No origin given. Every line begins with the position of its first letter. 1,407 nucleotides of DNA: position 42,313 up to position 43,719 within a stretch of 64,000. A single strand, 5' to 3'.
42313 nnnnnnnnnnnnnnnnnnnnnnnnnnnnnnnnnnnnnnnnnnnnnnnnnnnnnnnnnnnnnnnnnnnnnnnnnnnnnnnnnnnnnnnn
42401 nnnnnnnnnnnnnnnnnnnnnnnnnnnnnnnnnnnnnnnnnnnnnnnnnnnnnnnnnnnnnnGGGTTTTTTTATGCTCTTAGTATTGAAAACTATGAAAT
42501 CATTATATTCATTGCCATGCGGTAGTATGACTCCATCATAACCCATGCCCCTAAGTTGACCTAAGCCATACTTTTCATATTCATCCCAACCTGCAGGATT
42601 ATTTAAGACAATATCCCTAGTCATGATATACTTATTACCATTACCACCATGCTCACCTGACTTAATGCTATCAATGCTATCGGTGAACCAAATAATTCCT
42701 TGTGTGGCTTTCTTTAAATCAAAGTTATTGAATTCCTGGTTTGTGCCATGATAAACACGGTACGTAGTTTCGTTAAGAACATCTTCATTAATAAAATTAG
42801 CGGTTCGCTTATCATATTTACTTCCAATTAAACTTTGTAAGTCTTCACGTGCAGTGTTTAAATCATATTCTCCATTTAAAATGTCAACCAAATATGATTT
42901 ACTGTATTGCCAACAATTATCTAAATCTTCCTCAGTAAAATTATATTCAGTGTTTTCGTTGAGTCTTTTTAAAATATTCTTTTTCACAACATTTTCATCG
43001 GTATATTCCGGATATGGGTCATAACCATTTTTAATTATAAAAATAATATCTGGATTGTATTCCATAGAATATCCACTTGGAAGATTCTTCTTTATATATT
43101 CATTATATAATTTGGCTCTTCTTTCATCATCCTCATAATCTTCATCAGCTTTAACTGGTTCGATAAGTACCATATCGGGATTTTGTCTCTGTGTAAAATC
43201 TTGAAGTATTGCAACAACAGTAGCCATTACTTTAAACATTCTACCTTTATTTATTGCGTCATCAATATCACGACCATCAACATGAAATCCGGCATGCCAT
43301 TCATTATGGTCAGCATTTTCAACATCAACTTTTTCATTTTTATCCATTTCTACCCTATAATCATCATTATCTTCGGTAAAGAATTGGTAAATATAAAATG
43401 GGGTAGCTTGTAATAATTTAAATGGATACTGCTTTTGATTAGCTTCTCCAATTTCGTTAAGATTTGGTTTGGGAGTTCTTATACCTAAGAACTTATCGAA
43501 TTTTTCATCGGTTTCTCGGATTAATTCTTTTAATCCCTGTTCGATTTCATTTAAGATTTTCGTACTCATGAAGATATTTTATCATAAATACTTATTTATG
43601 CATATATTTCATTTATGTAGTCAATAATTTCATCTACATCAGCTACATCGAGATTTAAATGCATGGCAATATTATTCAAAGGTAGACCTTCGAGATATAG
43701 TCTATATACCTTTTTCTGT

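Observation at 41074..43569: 831-aa multidomain protein with an H-Y-E ADP-ribosyltransferase-like triad (polyvalent-protein type)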

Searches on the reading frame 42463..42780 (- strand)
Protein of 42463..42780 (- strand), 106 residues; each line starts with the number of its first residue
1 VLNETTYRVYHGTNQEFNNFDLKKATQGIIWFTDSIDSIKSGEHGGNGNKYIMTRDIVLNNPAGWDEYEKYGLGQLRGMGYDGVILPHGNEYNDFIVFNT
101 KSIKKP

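Call 65: search_dna_similar(query=window:42463-42780:-, collection=phages, mode=protein, max_rows=25, max_evalue=0.001)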
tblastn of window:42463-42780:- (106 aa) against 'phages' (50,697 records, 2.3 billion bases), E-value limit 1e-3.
No match.

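Call 84: find_related_loci(query=window:42463-42780:-, collection=viral_contigs, flank=10000)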
Query window:42463-42780:- (106 aa) in viral_contigs; peptide patterns used: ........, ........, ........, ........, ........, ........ (x = any residue, [..] = any of these).
37 stretches matched a pattern; 27 encode a relative of the query (tblastn E <= 1e-3); 27 distinct loci.
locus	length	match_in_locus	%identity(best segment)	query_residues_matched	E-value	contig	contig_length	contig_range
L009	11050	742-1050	73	2-104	3e-49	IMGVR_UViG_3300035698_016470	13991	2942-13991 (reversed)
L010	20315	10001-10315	75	2-106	2e-48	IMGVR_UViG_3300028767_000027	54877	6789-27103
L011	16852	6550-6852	74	2-103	3e-48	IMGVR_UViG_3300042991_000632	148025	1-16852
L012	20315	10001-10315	71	2-106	2e-47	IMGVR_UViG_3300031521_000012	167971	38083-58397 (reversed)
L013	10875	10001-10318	71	2-106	2e-46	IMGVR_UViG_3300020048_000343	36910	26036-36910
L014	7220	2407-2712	61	2-104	3e-40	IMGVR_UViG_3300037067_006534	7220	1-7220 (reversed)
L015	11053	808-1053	70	2-83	2e-37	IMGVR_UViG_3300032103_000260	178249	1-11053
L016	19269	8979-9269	59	9-104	1e-33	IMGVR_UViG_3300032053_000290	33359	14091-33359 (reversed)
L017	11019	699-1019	53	1-104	3e-33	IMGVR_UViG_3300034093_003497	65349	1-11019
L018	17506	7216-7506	55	7-104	5e-33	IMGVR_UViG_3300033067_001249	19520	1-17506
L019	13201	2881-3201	51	1-104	2e-32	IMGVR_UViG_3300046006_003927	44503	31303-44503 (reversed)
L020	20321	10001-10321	51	1-104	2e-32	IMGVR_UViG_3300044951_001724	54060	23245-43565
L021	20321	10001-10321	51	1-104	2e-32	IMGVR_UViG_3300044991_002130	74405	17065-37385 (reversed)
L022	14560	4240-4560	50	1-104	8e-32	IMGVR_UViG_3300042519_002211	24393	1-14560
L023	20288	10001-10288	52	9-101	7e-30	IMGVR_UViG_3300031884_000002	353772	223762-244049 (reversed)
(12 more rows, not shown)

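Call 88: search_protein_families(library=phrogs, alignment_id=A5, max_evalue=0.00001)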
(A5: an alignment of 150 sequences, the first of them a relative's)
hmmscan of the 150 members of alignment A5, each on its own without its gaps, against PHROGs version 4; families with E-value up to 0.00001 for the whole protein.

A. member 1, L009:3905-4822:+ (306 aa): 6 families
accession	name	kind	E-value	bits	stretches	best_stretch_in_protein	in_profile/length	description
phrog_559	-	DNA, RNA and nucleotide metabolism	1.5e-68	233.1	1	3-301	121-404/607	HNH endonuclease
phrog_4605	-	unknown function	1e-35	123.9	3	8-65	50-108/151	-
phrog_681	-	DNA, RNA and nucleotide metabolism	3.7e-35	122.6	2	8-133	305-431/576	endonuclease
phrog_9084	-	DNA, RNA and nucleotide metabolism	1.1e-29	104.8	1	151-301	15-159/187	homing endonuclease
phrog_4538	-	unknown function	1.5e-14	54.8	1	76-300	102-323/447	-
phrog_7140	-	DNA, RNA and nucleotide metabolism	7.1e-12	45.8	1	197-305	122-224/423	intron encoded nuclease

B. families by the number of members that match (of 150 scanned): 107 families (the first 25 are shown)
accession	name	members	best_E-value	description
phrog_2244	-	3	3.5e-61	tRNA nucleotidyltransferase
phrog_314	-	3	6.8e-46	homing endonuclease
phrog_24229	-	3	1.8e-33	tRNA nucleotidyltransferase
phrog_1198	-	3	1.1e-22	MutT/NUDIX hydrolase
phrog_12005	-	3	4.7e-15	-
phrog_18980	-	3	1.2e-13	-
phrog_6931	-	3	2.1e-08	-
phrog_1614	-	3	4.1e-08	nucleotidyltransferase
phrog_559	-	2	1.5e-68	HNH endonuclease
phrog_2579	-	2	2.6e-36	ParB C-terminal domain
phrog_4605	-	2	1e-35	-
phrog_681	-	2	3.7e-35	endonuclease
phrog_447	-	2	6.2e-28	NAD synthetase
phrog_755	-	2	1.5e-14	RNA ligase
phrog_14149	-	2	5.1e-13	-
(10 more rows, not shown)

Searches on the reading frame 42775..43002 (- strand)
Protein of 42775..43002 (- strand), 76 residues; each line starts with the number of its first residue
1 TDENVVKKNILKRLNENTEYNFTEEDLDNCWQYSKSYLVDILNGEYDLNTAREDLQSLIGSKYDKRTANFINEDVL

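Call 41: search_protein_families(library=pfam, proteins=[window:42775-43002:-], max_evalue=1)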
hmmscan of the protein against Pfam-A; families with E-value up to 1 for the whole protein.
window:42775-43002:- (76 aa): 1 family
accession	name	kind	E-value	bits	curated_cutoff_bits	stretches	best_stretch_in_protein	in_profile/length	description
PF14434.11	Imm6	-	0.00096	19.4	25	1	6-40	9-44/121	Immunity protein Imm6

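Call 42: search_protein_families(library=phrogs, proteins=[window:42775-43002:-], max_evalue=0.1)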
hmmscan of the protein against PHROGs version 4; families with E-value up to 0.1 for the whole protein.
window:42775-43002:- (76 aa): 1 family
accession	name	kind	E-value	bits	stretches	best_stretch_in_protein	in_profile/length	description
phrog_6219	-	lysis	0.086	13.3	1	24-67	159-202/326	endolysin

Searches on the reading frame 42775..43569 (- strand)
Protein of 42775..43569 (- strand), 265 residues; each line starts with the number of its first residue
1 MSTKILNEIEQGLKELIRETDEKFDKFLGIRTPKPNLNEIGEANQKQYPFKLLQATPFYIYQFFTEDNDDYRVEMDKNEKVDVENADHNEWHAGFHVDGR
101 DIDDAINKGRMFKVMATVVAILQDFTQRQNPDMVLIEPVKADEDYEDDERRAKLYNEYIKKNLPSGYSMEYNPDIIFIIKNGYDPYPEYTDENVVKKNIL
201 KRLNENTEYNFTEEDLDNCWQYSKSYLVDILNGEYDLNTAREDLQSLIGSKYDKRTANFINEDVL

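Call 90: search_solved_structures(query=window:42775-43569:-, max_evalue=1)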
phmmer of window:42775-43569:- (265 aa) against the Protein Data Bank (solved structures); distinct sequences matched with E-value up to 1: 0.

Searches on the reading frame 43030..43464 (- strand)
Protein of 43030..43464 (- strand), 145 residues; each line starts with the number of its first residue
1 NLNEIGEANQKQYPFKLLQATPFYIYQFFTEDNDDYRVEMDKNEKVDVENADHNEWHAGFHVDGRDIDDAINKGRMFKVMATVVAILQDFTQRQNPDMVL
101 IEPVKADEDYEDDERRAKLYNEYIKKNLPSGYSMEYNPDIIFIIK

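Call 41: search_protein_families(library=pfam, proteins=[window:43030-43464:-], max_evalue=1)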
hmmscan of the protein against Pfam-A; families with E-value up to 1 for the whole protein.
window:43030-43464:- (145 aa): 2 families
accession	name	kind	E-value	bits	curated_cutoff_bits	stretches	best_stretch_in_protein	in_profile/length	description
PF22028.2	DUF6934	-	0.00037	21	27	1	66-128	55-111/145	Family of unknown function (DUF6934)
PF22403.1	DUF6981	-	0.1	13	26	1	121-139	59-77/84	Domain of unknown function (DUF6981)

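Call 42: search_protein_families(library=phrogs, proteins=[window:43030-43464:-], max_evalue=0.1)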
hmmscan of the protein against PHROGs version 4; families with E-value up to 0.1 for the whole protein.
window:43030-43464:- (145 aa): 3 families
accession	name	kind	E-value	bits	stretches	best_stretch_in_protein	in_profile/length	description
phrog_16075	-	unknown function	3.8e-07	30.7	1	28-127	188-281/306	-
phrog_6387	-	unknown function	0.0028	18.1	1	28-124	29-127/301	-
phrog_27668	-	unknown function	0.016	15.5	1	33-84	232-283/335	-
